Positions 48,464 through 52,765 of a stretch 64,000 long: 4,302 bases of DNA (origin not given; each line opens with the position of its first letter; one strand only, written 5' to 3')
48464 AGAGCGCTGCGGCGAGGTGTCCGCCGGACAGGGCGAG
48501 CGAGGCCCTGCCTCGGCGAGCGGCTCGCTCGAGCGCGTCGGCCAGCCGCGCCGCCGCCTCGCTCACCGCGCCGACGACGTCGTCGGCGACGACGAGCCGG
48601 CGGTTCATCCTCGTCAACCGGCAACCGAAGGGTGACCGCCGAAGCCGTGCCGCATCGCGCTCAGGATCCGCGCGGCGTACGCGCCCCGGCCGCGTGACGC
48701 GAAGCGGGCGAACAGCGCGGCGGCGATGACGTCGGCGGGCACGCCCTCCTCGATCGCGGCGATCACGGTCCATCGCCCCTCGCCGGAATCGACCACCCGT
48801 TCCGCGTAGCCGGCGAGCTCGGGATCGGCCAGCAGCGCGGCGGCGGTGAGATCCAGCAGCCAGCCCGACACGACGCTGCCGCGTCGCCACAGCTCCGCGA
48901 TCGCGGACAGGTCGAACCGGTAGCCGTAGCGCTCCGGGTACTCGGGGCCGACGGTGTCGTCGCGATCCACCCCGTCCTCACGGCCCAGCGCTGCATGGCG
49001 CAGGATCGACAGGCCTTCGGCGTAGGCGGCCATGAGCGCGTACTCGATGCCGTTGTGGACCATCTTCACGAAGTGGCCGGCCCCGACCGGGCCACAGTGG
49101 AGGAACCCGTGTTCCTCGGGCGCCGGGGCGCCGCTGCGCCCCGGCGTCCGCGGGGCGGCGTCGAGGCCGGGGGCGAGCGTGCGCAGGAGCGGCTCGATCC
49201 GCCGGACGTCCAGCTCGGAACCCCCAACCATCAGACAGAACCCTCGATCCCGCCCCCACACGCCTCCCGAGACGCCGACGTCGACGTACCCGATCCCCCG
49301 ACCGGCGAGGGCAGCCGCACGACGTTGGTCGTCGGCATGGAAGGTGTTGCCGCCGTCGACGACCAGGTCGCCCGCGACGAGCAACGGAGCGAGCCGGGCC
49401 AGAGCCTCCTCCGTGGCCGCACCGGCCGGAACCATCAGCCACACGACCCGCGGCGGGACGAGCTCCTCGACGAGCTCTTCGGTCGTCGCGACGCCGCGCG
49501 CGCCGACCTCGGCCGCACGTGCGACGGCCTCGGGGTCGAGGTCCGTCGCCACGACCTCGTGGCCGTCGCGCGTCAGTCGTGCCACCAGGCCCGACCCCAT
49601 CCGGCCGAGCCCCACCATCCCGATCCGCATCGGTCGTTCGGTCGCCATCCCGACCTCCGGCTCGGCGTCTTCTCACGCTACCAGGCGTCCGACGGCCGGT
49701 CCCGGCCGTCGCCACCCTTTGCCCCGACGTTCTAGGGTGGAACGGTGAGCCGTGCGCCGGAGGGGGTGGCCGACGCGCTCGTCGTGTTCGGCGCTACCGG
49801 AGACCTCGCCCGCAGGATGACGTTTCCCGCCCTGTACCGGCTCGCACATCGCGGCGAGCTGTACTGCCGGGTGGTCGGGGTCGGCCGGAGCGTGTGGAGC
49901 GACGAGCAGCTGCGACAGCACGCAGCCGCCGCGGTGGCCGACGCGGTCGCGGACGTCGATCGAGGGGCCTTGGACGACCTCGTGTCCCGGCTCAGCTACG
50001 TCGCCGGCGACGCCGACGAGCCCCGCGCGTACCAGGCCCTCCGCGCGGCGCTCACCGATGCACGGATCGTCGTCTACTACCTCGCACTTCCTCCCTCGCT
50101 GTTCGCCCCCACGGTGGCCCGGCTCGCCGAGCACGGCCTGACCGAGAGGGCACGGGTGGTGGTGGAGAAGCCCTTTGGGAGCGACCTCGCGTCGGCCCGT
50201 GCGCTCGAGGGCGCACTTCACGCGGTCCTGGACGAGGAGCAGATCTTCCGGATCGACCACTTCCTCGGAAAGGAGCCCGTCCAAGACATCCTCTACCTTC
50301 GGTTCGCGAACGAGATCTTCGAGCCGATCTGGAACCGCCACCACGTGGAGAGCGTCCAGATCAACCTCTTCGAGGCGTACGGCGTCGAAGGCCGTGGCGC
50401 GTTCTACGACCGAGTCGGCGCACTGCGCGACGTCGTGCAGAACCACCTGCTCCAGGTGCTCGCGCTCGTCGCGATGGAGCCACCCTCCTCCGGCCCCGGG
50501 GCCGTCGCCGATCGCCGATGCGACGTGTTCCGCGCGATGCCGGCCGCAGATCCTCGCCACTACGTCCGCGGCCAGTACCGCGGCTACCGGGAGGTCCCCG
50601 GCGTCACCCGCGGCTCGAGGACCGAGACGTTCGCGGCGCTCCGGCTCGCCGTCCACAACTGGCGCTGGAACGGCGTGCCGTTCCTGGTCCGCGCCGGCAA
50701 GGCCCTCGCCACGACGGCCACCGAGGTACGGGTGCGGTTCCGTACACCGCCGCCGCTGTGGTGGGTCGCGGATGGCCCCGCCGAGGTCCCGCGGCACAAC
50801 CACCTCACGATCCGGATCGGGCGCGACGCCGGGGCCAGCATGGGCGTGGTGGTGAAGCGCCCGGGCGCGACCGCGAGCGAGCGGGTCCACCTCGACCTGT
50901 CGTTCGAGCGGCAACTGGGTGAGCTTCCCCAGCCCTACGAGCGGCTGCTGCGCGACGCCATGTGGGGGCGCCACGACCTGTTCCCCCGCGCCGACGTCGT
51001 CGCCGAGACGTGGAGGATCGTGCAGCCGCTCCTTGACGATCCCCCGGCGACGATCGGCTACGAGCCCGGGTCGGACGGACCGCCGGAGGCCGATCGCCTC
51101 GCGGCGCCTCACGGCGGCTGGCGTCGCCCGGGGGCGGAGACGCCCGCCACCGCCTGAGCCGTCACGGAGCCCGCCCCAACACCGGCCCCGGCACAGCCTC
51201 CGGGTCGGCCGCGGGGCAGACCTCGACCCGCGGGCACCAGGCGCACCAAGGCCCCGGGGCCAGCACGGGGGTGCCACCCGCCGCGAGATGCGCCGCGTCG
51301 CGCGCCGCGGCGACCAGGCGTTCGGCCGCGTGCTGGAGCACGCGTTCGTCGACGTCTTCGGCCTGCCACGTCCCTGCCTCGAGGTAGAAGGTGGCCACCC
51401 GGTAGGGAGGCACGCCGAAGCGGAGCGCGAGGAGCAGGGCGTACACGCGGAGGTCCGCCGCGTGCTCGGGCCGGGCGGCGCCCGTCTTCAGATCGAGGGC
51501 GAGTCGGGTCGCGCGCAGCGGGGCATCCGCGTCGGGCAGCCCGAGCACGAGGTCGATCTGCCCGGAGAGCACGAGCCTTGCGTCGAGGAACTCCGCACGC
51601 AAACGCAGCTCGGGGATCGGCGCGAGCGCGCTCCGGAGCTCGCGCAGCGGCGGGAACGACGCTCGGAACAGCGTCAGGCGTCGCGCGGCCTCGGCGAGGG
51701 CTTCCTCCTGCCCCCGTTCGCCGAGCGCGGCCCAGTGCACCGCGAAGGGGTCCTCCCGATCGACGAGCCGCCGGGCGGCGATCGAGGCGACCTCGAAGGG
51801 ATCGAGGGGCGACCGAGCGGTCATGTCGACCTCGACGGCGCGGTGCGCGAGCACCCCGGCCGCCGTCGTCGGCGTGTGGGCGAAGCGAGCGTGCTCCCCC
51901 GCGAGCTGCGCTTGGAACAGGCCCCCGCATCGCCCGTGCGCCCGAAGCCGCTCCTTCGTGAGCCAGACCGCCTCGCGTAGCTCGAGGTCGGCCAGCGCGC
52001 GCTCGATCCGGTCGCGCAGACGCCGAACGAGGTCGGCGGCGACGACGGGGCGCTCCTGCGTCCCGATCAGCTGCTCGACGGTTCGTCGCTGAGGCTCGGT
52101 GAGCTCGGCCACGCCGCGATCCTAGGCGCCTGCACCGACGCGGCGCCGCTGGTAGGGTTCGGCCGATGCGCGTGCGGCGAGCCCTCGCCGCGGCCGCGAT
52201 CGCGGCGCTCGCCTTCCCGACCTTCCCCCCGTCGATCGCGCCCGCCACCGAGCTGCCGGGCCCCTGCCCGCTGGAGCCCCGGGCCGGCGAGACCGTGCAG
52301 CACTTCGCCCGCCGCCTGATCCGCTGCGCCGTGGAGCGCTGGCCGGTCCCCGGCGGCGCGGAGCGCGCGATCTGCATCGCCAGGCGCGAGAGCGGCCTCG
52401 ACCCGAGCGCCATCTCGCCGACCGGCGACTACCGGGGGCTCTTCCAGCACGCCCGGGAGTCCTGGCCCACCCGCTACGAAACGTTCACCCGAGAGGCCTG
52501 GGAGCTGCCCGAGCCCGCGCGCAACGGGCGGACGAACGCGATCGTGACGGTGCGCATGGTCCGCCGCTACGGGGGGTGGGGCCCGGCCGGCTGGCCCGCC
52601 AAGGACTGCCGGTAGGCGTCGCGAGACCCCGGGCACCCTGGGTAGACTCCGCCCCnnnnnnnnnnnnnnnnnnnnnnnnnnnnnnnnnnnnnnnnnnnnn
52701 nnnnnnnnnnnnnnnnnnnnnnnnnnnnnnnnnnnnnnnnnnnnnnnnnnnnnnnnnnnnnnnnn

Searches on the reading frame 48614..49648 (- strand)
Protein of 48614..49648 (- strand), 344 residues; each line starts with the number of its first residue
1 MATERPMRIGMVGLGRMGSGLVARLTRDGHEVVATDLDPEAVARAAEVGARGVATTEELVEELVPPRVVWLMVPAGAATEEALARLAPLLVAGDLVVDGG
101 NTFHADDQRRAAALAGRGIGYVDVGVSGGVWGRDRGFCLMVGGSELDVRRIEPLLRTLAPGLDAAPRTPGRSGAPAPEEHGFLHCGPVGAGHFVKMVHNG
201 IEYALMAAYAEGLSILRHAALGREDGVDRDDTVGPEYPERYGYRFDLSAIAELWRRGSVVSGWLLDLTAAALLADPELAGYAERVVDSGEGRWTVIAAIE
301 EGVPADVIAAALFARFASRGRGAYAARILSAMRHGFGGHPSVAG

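Call 66: search_protein_families(library=pfam, proteins=[window:48614-49648:-], max_evalue=0.01)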
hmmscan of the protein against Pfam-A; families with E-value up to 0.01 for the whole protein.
window:48614-49648:- (344 aa): 8 families
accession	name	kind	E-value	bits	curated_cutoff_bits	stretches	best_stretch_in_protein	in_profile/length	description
PF03446.21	NAD_binding_2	-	1.1e-36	126.8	21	1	8-159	1-153/161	NAD binding domain of 6-phosphogluconate dehydrogenase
PF00393.24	6PGD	-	3.1e-20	73.2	27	2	191-220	1-30/290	6-phosphogluconate dehydrogenase, C-terminal domain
PF03807.23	F420_oxidored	-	2.1e-07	31.9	21.6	1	8-98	1-90/94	NADP oxidoreductase coenzyme F420-dependent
PF02254.24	TrkA_N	-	2e-05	25.3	23.8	1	12-69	4-64/116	TrkA-N domain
PF02737.24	3HCDH_N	-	0.00018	21.9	22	1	9-51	2-44/180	3-hydroxyacyl-CoA dehydrogenase, NAD binding domain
PF02826.25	2-Hacid_dh_C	-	0.00084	19.2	25.1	1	7-83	37-109/178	D-isomer specific 2-hydroxyacid dehydrogenase, NAD binding domain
PF03721.20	UDPG_MGDP_dh_N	-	0.0029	17.6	27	1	7-45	1-39/187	UDP-glucose/GDP-mannose dehydrogenase family, NAD binding domain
PF14833.11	NAD_binding_11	-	0.0048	17.6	30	0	189-224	1-36/122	NAD-binding of NADP-dependent 3-hydroxyisobutyrate dehydrogenase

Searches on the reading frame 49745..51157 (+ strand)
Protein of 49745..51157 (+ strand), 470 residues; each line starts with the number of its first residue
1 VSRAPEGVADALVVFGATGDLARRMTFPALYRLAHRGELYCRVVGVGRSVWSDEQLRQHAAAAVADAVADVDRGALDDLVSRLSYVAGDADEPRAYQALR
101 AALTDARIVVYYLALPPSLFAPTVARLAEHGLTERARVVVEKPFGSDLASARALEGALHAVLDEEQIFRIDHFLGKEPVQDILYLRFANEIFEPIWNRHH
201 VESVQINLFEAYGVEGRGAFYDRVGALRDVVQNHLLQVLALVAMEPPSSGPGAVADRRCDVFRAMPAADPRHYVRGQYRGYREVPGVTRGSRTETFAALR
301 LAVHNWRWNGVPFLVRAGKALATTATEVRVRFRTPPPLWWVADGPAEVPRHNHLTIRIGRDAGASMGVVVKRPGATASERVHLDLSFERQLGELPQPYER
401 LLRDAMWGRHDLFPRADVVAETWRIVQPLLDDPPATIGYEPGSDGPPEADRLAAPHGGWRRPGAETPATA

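Call 66: search_protein_families(library=pfam, proteins=[window:49745-51157:+], max_evalue=0.01)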
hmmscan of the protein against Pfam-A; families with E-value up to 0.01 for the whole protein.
window:49745-51157:+ (470 aa): 3 families
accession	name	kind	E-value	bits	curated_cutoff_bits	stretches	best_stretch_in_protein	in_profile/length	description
PF02781.21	G6PD_C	-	1.1e-85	287.7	27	1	184-457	2-292/296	Glucose-6-phosphate dehydrogenase, C-terminal domain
PF00479.28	G6PD_N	-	2.2e-51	175.5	22.1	1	13-180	1-182/183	Glucose-6-phosphate dehydrogenase, NAD binding domain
PF01408.29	GFO_IDH_MocA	-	0.0051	17.9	24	1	43-154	5-105/120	Oxidoreductase family, NAD-binding Rossmann fold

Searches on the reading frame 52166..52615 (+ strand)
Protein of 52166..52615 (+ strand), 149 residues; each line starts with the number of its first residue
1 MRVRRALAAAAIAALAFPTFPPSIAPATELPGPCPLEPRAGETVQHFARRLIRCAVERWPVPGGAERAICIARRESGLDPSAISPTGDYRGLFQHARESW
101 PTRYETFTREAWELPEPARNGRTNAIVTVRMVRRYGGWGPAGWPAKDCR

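Call 66: search_protein_families(library=pfam, proteins=[window:52166-52615:+], max_evalue=0.01)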
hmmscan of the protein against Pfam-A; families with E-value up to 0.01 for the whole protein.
window:52166-52615:+ (149 aa): 1 family
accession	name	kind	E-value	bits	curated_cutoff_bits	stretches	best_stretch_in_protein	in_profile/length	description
PF01464.25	SLT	-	0.0019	18.2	21.3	1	69-120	18-68/117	Transglycosylase SLT domain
